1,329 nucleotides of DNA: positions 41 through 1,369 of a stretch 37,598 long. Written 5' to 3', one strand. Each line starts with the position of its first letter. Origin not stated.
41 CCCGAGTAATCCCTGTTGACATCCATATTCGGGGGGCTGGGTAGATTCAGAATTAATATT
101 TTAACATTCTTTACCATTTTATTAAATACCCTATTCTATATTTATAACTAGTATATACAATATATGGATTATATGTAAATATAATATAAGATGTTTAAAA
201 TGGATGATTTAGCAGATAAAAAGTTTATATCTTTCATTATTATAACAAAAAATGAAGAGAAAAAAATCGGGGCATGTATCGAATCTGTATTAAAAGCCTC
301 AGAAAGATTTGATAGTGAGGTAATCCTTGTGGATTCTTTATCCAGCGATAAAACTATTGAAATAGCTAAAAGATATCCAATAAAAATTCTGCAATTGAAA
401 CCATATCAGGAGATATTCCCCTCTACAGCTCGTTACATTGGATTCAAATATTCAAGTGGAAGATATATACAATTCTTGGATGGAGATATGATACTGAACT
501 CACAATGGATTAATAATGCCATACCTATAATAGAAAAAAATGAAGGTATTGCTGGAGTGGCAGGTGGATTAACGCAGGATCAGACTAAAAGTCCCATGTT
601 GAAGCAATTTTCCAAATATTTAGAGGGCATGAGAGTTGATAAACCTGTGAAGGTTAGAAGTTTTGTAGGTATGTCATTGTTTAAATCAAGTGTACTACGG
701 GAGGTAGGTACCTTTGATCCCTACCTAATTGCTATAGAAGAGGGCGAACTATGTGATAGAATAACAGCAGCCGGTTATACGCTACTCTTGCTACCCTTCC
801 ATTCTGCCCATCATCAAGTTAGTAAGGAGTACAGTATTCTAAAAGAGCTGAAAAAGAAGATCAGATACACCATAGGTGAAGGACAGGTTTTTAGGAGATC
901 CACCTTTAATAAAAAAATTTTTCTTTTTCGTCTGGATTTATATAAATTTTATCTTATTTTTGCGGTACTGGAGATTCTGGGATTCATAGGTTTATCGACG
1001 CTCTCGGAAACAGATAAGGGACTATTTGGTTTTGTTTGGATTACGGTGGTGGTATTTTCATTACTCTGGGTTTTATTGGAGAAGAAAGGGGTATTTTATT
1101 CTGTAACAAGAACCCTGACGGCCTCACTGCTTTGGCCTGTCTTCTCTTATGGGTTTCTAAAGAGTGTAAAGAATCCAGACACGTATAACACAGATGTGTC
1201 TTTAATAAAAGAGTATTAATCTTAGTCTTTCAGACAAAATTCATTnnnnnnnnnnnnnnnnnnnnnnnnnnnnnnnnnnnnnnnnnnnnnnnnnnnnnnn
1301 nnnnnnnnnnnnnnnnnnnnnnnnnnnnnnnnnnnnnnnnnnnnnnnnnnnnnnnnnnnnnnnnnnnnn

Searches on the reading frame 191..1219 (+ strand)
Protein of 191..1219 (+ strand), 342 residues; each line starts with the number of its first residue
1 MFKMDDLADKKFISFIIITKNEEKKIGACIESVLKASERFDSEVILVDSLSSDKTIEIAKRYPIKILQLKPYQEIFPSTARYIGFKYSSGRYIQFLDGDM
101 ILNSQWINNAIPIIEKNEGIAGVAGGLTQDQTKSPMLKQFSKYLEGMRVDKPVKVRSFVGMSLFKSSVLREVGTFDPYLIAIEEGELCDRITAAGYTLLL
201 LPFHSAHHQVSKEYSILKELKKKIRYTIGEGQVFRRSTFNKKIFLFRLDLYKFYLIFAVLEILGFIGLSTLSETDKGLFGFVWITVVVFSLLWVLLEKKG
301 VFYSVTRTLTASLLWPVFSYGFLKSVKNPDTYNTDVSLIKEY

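Call 4: search_protein_families(library=pfam, proteins=[window:191-1219:+], max_evalue=0.01)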
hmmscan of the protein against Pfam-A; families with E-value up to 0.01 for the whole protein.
window:191-1219:+ (342 aa): 4 families
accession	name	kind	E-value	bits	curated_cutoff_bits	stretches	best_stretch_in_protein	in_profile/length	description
PF00535.33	Glycos_transf_2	-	3.9e-22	79.4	23.3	1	14-172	1-167/168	Glycosyl transferase family 2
PF13641.12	Glyco_tranf_2_3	-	5.5e-06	27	27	1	13-201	3-204/230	Glycosyltransferase like family 2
PF13632.12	Glyco_trans_2_3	-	6.5e-05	23.3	27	1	161-294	76-196/198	Glycosyl transferase family group 2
PF10111.15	Glyco_tranf_2_2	-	0.00012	22.1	27.3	1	16-114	3-106/276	Glycosyltransferase like family 2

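Call 5: search_protein_families(library=ncbifam, proteins=[window:191-1219:+], max_evalue=0.01)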
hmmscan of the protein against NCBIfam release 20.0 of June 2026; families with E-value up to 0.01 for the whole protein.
window:191-1219:+ (342 aa): 16 families
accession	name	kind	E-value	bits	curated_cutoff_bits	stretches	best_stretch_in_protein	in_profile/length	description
TIGR03965.1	mycofact_glyco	equivalog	1.3e-14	53.9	280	1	12-237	75-307/467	mycofactocin biosynthesis glycosyltransferase MftF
TIGR04283.1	glyco_like_mftF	equivalog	9e-12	45.1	182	1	13-198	1-175/221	TIGR04283 family arsenosugar biosynthesis glycosyltransferase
NF041875.1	EPS_EpsD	equivalog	4.9e-11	42.6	370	1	13-228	1-225/325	exopolysaccharide biosynthesis glycosyltransferase EpsD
NF038302.1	EPS_HpsE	equivalog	2.1e-09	36.8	300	1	14-130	4-127/307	hormogonium polysaccharide biosynthesis glycosyltransferase HpsE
NF007482.0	PRK10073.1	equivalog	5.2e-09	35.6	423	1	10-116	5-112/334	glycosyltransferase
NF047683.1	TeichurnBiosyTuaG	equivalog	3.1e-08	33.6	400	1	10-118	5-115/252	teichuronic acid biosynthesis protein TuaG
TIGR03937.1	PgaC_IcaA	equivalog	6.1e-08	32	422.3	1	6-202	40-244/407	poly-beta-1,6-N-acetyl-D-glucosamine synthase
TIGR04195.1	S_glycosyl_SunS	equivalog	7.5e-08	31.6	350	1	8-100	54-142/421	SunS family peptide S-glycosyltransferase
TIGR03111.1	glyc2_xrt_Gpos1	hypoth_equivalog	3.2e-06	26.2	363.95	1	10-131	48-173/439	TIGR03111 family XrtG-associated glycosyltransferase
NF010496.0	PRK13915.1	equivalog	3.4e-06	26.4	262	1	9-70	29-92/307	glucosyl-3-phosphoglycerate synthase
NF053739.1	GlytfEpsEBac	equivalog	1.3e-05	24.3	450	1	13-127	3-120/265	glycosyltransferase EpsE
NF041394.1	GtaseAglG_Halo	equivalog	0.00023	20.5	440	1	78-178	71-177/304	glucosyl-dolichyl phosphate glucuronosyltransferase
TIGR03469.1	HpnB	hypoth_equivalog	0.00025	20.2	379.25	1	13-63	46-96/386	hopene-associated glycosyltransferase HpnB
NF038299.1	EPS_HpsN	equivalog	0.00027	20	425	1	12-128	2-120/317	hormogonium polysaccharide biosynthesis glycosyltransferase HpsN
NF045692.1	OglycostaseCruG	equivalog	0.0027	16.7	600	1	13-62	43-91/386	2'-O-glycosyltransferase CruG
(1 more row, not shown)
